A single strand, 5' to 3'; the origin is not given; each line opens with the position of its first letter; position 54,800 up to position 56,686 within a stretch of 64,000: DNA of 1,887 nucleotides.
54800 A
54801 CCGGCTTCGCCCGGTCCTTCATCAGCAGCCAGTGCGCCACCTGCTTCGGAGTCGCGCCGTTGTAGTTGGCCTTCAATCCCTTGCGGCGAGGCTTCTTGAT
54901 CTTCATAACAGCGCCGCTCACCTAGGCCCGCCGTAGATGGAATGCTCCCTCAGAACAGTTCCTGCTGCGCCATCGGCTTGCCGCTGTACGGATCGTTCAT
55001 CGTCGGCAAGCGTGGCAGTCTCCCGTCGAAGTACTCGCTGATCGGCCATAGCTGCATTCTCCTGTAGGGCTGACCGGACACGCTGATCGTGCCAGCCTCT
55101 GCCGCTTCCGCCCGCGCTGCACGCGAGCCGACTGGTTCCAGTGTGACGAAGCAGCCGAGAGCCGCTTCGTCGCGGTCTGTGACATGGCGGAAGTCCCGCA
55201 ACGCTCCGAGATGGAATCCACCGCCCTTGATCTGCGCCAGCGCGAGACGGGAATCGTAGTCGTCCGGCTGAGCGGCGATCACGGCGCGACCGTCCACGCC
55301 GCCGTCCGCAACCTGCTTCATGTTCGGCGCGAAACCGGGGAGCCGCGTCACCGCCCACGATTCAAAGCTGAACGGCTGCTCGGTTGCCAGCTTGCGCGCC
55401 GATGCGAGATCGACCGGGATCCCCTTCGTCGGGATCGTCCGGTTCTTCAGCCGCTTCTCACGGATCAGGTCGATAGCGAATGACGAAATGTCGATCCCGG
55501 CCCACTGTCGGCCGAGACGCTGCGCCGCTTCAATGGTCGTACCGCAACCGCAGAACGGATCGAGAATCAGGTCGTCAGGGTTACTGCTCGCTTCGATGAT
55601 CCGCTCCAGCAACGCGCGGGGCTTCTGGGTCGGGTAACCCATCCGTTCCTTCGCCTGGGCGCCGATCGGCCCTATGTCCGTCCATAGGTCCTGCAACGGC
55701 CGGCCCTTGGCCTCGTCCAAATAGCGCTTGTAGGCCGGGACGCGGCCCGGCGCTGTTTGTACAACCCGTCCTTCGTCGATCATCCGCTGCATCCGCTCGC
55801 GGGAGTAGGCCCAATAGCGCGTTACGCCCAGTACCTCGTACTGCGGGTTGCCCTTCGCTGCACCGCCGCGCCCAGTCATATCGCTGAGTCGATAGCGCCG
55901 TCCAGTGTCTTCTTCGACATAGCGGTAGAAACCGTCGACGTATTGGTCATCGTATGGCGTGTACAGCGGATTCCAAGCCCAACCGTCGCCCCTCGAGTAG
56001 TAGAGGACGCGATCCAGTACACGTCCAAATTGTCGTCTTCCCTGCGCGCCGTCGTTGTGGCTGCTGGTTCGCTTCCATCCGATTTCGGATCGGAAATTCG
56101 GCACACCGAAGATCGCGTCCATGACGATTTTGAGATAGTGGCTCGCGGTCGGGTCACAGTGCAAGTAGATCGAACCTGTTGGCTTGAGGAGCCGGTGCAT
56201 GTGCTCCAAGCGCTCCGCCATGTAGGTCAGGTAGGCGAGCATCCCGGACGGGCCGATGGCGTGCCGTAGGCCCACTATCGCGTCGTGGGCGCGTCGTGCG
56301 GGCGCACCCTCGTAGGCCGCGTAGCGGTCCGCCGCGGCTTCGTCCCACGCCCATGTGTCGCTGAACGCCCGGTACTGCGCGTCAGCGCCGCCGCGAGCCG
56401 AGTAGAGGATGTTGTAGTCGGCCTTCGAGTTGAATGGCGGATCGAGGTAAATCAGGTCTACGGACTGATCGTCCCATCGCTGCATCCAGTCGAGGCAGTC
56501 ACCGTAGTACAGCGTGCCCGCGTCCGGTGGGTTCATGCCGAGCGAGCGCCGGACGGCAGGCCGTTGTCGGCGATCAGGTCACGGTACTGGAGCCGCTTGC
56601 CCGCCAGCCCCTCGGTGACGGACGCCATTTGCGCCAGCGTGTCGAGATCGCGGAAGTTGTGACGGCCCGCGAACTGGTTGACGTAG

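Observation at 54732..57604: IS1595-family element with perfect 8-bp target duplication, carrying a methyltransferase as cargo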

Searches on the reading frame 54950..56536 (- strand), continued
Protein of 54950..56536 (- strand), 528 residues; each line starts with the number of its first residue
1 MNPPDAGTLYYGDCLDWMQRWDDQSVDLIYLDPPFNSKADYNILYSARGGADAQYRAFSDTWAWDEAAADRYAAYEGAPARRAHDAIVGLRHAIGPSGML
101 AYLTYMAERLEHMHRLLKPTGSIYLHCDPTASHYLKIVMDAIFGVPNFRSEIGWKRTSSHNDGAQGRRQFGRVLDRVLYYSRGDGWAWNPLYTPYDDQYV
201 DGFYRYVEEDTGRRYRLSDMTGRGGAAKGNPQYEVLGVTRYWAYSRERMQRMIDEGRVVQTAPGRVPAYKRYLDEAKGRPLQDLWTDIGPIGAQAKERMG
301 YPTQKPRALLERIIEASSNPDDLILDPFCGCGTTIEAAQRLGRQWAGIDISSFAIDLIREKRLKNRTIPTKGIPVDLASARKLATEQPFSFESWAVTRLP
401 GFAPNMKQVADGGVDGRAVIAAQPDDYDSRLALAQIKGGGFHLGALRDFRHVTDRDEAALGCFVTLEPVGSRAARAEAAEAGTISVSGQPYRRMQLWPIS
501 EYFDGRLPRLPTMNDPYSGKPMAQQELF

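Call 40: search_protein_families(library=padloc, proteins=[window:54950-56536:-], max_evalue=0.01)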
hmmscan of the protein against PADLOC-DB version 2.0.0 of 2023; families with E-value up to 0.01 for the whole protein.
window:54950-56536:- (528 aa): 73 families (the best 25 are shown)
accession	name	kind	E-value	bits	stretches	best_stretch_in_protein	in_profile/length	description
PDLC03354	MTase_II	-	7.2e-57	191.3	1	101-365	128-385/425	Type II methyltransferase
PDLC03339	MTase_II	-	4.9e-56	188.2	3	273-365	183-273/399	Type II methyltransferase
PDLC03300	MTase_II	-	1.1e-40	137.6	3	261-367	180-280/302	Type II methyltransferase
PDLC03638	MTase_III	-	5e-36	122.3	1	101-354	430-669/816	Type III methyltransferase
PDLC03299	MTase_II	-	2.2e-35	120.6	3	292-363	187-257/296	Type II methyltransferase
PDLC03644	MTase_III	-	7.6e-34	115.3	1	102-361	109-392/542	Type III methyltransferase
PDLC03371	MTase_II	-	3.7e-33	113.2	2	282-364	173-253/260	Type II methyltransferase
PDLC03636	MTase_III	-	2.2e-31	107.3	2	102-183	96-174/575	Type III methyltransferase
PDLC03635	MTase_III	-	2.3e-30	103.9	2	101-211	267-377/708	Type III methyltransferase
PDLC03633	MTase_III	-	7.3e-29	98.9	2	299-375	290-367/616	Type III methyltransferase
PDLC03265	MTase_II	-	1.4e-25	88.4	1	101-359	72-325/333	Type II methyltransferase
PDLC03238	MTase_II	-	1.9e-25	87.8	2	269-368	274-368/428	Type II methyltransferase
PDLC03216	MTase_II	-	4.1e-25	86.6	2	301-366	194-258/364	Type II methyltransferase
PDLC03641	MTase_III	-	4.4e-24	83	1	16-342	117-432/657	Type III methyltransferase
PDLC03738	oMTase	-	6.8e-24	82.3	2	301-357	204-260/376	orphan methyltransferase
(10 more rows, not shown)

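Call 54: predict_structure(alignment_id=A2)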
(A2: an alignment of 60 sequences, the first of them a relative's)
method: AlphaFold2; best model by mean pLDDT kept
length: 528 residues; sequences in the alignment: 60
mean_pLDDT: 86.6   pTM: 0.81
mean pLDDT of the five models: 86.6, 86.3, 85.4, 84.5, 83.8
residues with pLDDT >= 90: 324; 70-90: 143; 50-70: 29; < 50: 32
segments of 3 or more residues with pLDDT < 50: 36-60, 407-410, 526-528
pLDDT, mean of each block of 10 residues (from residue 1): 91 91 98 58 40 40 79 95 97 91 93 98 90 94 97 82 63 88 95 91 92 94 89 94 95 94 92 92 91 80 85 97 93 94 94 86 92 91 85 87 61 79 94 84 89 92 91 91 94 93 91 78 57
secondary structure, 60 per line:
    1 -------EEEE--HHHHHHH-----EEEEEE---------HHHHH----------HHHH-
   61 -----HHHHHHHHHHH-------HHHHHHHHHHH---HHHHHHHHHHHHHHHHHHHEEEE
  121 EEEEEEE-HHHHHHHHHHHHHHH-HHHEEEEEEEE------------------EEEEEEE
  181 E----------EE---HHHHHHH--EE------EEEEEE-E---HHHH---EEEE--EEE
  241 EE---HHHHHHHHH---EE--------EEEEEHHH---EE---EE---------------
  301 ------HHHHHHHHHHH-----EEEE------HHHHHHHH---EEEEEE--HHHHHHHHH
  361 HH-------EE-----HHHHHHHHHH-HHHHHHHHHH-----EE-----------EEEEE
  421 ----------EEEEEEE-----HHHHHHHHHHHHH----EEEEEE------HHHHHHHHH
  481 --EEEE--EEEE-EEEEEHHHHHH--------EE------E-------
elements in order: E8-11 H14-20 E26-31 H41-45 H56-59 H66-76 H84-94 H98-116 E117-127 H129-143 E148-155 E174-181 H197-203 E214-219 H225-228 E232-235 E238-242 H246-254 E268-272 H307-317 E323-326 H333-340 E344-349 H352-362 H377-386 H388-397 E416-420 E431-437 H443-455 E460-465 H472-480 E483-486 E489-492 E494-498 H499-504

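Call 57: fold_search(model_id=the predicted structure, library=pdb)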
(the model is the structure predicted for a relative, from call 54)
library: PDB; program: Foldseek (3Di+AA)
matches with E <= 10: 770; with E <= 0.001: 56
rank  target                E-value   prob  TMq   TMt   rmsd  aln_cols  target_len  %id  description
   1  4zcf_B                2.2e-19  1.00  0.39  0.34  15.9       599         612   14  Structural basis of asymmetric DNA methylation and ATP-triggered long-range diffusion by EcoP15I (released 2015-07-29)
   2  4zcf_A                9.2e-19  1.00  0.45  0.40  17.2       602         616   15  Structural basis of asymmetric DNA methylation and ATP-triggered long-range diffusion by EcoP15I (released 2015-07-29)
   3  6k0w_A                6.1e-17  1.00  0.36  0.36  22.2       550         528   17  DNA methyltransferase in complex with sinefungin (released 2019-12-11)
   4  6pbd_A                5.4e-16  1.00  0.34  0.51  21.4       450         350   18  DNA N6-Adenine Methyltransferase CcrM In Complex with Double-Stranded DNA Oligonucleotide Containing Its Recognition S (released 2019-10-23)
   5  6pbd_B                8.6e-16  1.00  0.34  0.53  10.2       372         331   19  DNA N6-Adenine Methyltransferase CcrM In Complex with Double-Stranded DNA Oligonucleotide Containing Its Recognition S (released 2019-10-23)
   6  8urk_A                6.8e-15  1.00  0.39  0.80   5.7       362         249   19  Crystal structure of DNA N6-Adenine Methyltransferase M.BceJIV from Burkholderia cenocepacia in complex with duplex DN (released 2024-09-11)
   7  9c3u_A                1.0e-14  1.00  0.38  0.79   5.9       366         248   19  Crystal structure of DNA N6-Adenine Methyltransferase M.BceJIV from Burkholderia cenocepacia in complex with duplex DN (released 2024-09-11)
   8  1g60_A                1.1e-14  1.00  0.36  0.77   5.7       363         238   18  Crystal Structure of Methyltransferase MboIIa (Moraxella bovis) (released 2002-05-01)
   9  8urk_D                1.5e-14  1.00  0.37  0.77   5.5       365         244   20  Crystal structure of DNA N6-Adenine Methyltransferase M.BceJIV from Burkholderia cenocepacia in complex with duplex DN (released 2024-09-11)
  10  9c3s_A                1.9e-14  1.00  0.39  0.80   5.7       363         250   18  Crystal structure of DNA N6-Adenine Methyltransferase M.BceJIV from Burkholderia cenocepacia in complex with duplex DN (released 2024-09-11)
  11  1nw6                  2.6e-14  1.00  0.36  0.69   7.2       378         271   17  Structure of the beta class N6-adenine DNA methyltransferase RsrI bound to sinefungin (released 2003-07-29)
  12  1nw8                  3.8e-14  1.00  0.37  0.69   7.0       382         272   17  Structure of L72P mutant beta class N6-adenine DNA methyltransferase RsrI (released 2003-07-29)
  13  6k0w_B                7.2e-14  1.00  0.36  0.38  19.5       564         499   14  DNA methyltransferase in complex with sinefungin (released 2019-12-11)
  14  1g60_B                8.6e-14  1.00  0.36  0.80   5.7       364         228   18  Crystal Structure of Methyltransferase MboIIa (Moraxella bovis) (released 2002-05-01)
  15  9c3s_D                8.6e-14  1.00  0.37  0.78   5.8       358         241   18  Crystal structure of DNA N6-Adenine Methyltransferase M.BceJIV from Burkholderia cenocepacia in complex with duplex DN (released 2024-09-11)
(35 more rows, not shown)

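Call 70: search_protein_families(library=pfam, alignment_id=A2, max_evalue=0.01)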
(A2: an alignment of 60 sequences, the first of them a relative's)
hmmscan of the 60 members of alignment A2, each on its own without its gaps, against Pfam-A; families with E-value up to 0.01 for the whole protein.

A. member 1, P0121 (528 aa): 7 families
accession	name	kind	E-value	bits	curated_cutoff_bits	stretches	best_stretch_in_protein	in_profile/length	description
PF01555.25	N6_N4_Mtase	-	2e-40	139.6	26.7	1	26-359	1-220/221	DNA methylase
PF13847.12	Methyltransf_31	-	0.00059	20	27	0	323-365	6-51/145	Methyltransferase domain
PF13649.12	Methyltransf_25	-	0.0011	20.1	27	0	324-380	1-55/97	Methyltransferase domain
PF01170.24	UPF0020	-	0.0011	19.1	22.3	1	317-348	25-56/197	RMKL-like, methyltransferase domain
PF03602.21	Cons_hypoth95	-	0.0013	18.9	24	0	22-42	110-130/182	Conserved hypothetical protein 95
PF04471.18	Mrr_cat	-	0.0031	18.1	21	1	398-484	18-103/115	Restriction endonuclease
PF08242.18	Methyltransf_12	-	0.0056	17.8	30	0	329-365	5-43/98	Methyltransferase domain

B. families by the number of members that match (of 60 scanned): 13 families
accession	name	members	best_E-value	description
PF01555.25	N6_N4_Mtase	60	6.4e-48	DNA methylase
PF04471.18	Mrr_cat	57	3.2e-07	Restriction endonuclease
PF13649.12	Methyltransf_25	46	1.7e-05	Methyltransferase domain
PF13847.12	Methyltransf_31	42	2.5e-06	Methyltransferase domain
PF03602.21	Cons_hypoth95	35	5e-05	Conserved hypothetical protein 95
PF02086.21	MethyltransfD12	31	9.3e-06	D12 class N6 adenine-specific DNA methyltransferase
PF08242.18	Methyltransf_12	27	6.2e-05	Methyltransferase domain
PF01170.24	UPF0020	16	0.00013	RMKL-like, methyltransferase domain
PF08241.18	Methyltransf_11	13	0.00015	Methyltransferase domain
PF22722.2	NA-iREase1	13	0.00054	NACHT-associated inactive Restriction Endonuclease 1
PF13489.12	Methyltransf_23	5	0.0065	Methyltransferase domain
PF05724.17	TPMT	4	0.00041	Thiopurine S-methyltransferase (TPMT)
PF08853.16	DUF1823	1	0.00043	Domain of unknown function (DUF1823)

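Call 71: find_related_loci(query=A2, collection=metagenome_contigs, flank=4000)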
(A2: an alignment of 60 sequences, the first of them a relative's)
Query A2 (528 aa) in metagenome_contigs; peptide patterns used: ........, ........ (x = any residue, [..] = any of these).
600 stretches matched a pattern (row limit reached: there are more); 593 encode a relative of the query (tblastn E <= 1e-3); the best 80 are kept; 80 distinct loci.
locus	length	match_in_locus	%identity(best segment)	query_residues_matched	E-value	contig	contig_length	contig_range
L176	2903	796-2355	51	6-514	1e-179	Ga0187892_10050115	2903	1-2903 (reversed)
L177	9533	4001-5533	51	9-514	2e-165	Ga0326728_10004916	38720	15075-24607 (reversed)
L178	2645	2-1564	49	12-524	3e-170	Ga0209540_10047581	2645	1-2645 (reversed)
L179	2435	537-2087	47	9-515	1e-165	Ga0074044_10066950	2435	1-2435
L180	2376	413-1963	49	9-521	5e-166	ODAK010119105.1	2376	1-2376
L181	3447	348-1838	50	9-499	1e-160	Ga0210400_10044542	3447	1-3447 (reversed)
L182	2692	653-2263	48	2-526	1e-161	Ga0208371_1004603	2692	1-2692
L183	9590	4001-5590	48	3-506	2e-151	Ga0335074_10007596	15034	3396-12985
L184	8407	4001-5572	48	8-521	5e-151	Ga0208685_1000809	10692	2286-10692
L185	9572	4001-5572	48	8-521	5e-151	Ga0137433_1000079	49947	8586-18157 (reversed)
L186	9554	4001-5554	47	5-511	2e-149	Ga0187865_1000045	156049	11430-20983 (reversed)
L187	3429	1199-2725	47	9-516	2e-154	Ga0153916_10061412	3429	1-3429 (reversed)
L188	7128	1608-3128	48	9-513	4e-148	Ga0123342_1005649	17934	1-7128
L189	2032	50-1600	47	5-516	7e-159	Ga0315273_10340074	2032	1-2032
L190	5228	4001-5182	57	9-396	1e-147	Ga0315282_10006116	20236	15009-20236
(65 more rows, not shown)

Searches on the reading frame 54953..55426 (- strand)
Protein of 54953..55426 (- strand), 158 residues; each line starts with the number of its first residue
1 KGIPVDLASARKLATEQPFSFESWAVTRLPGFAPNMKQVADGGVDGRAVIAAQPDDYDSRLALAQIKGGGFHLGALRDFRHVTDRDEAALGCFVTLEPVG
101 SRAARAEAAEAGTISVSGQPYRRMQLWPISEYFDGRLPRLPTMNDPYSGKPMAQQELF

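Call 61: search_solved_structures(query=A3, max_evalue=10, show_alignments=2)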
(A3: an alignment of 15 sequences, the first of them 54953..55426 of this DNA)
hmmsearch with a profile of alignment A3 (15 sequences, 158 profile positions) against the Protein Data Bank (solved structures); distinct sequences matched with E-value up to 10: 4.
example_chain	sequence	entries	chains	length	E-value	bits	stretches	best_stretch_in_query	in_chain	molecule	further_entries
7rpq_A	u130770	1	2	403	1.4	12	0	1-64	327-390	Probable carboxyl-terminal protease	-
8sxe_A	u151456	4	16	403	1.4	12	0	1-64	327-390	Probable carboxyl-terminal protease | Carboxyl-terminal protease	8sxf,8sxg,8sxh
7rqh_A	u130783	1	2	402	1.5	11.9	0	1-64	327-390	Probable carboxyl-terminal protease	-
8jyq_A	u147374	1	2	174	1.6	11.8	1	74-144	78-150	H2CasMab-1 VH(S112C),SARAH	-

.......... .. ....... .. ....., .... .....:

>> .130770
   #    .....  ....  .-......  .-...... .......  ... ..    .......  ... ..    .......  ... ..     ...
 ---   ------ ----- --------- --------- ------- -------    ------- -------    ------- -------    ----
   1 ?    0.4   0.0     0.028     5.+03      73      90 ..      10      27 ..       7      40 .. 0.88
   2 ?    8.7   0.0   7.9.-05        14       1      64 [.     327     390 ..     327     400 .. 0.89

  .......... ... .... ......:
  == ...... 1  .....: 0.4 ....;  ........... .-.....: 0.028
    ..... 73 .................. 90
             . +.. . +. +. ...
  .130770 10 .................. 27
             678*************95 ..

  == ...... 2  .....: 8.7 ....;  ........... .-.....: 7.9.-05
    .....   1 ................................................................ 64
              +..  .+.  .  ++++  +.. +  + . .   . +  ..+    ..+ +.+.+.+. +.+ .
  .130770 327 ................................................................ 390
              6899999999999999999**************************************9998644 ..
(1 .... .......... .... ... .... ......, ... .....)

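Call 66: predict_structure(alignment_id=A3)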
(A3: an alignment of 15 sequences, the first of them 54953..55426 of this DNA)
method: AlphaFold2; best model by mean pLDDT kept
length: 158 residues; sequences in the alignment: 15
mean_pLDDT: 88.7   pTM: 0.85
mean pLDDT of the five models: 88.7, 88.4, 80.2, 68.8, 51.6
residues with pLDDT >= 90: 117; 70-90: 28; 50-70: 9; < 50: 4
segments of 3 or more residues with pLDDT < 50: 155-158
pLDDT, mean of each block of 10 residues (from residue 1): 85 91 91 77 88 95 89 93 95 93 94 96 95 93 85 51
secondary structure, 60 per line:
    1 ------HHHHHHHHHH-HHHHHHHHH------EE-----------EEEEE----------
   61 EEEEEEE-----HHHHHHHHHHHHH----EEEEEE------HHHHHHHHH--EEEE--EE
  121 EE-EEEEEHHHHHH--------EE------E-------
elements in order: H7-16 H18-26 E46-50 E61-67 H73-85 E90-95 H102-110 E113-116 E119-122 E124-128 H129-134

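Call 69: fold_search(model_id=the predicted structure, library=pdb)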
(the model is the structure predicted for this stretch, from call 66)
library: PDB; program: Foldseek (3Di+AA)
matches with E <= 10: 206; with E <= 0.001: 0
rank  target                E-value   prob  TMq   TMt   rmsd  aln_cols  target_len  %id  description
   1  5xog_E                5.0e-02  0.72  0.38  0.29  11.0       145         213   10  RNA Polymerase II elongation complex bound with Spt5 KOW5 and Elf1 (released 2017-08-16)
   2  1wtd_B                5.7e-02  0.57  0.38  0.26   8.9       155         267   12  Crystal structure of type II restrcition endonuclease, EcoO109I DNA-free form (released 2004-12-14)
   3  8hil_E                8.4e-02  0.87  0.30  0.24   4.1        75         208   12  A cryo-EM structure of B. oleracea RNA polymerase V at 3.57 Angstrom (released 2023-03-22)
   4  8bao_B                2.0e-01  0.94  0.33  0.15   2.3        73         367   10  Dysgonamonadaceae bacterium CRISPR ancillary nuclease 2 (released 2022-11-30)
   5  6hlq_E                3.4e-01  0.87  0.37  0.28   3.4        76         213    9  Yeast RNA polymerase I* elongation complex bound to nucleotide analog GMPCPP (released 2019-04-03)
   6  8bao_A                3.4e-01  0.75  0.38  0.18   5.3       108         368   11  Dysgonamonadaceae bacterium CRISPR ancillary nuclease 2 (released 2022-11-30)
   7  2fqz_C                5.7e-01  0.41  0.40  0.24   5.7       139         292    9  Metal-depleted Ecl18kI in complex with uncleaved DNA (released 2006-06-20)
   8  8hyj_E                6.1e-01  0.18  0.35  0.28   8.3       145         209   11  A cryo-EM structure of KTF1-bound polymerase V transcription elongation complex (released 2023-06-21)
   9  2fqz_A                7.3e-01  0.35  0.39  0.23   5.7       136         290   10  Metal-depleted Ecl18kI in complex with uncleaved DNA (released 2006-06-20)
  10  2fqz_B                7.3e-01  0.33  0.38  0.22   5.9       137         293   12  Metal-depleted Ecl18kI in complex with uncleaved DNA (released 2006-06-20)
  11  8him_E                9.5e-01  0.44  0.32  0.25   2.9        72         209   12  A cryo-EM structure of B. oleracea RNA polymerase V elongation complex at 2.73 Angstrom (released 2023-03-22)
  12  6vm5                  1.1e+00  0.12  0.29  0.13   7.6       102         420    9  Structure of Moraxella osloensis Cap4 SAVED/CARF-domain containing receptor (released 2020-06-17)
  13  6p4o_D                1.1e+00  0.13  0.25  0.09   8.0        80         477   11  Complex of XPB helicase with Bax1 endonuclease from Sulfurisphaera tokodaii at 3.15 Angstroms resolution (released 2020-06-03)
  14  3w67_C                1.3e+00  0.04  0.20  0.14  16.1       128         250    9  Crystal structure of mouse alpha-tocopherol transfer protein in complex with alpha-tocopherol and phosphatidylinositol (released 2013-05-01)
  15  7e8r                  1.4e+00  0.12  0.37  0.20   8.8       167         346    9  EcoT38I restriction endonuclease (released 2022-03-02)
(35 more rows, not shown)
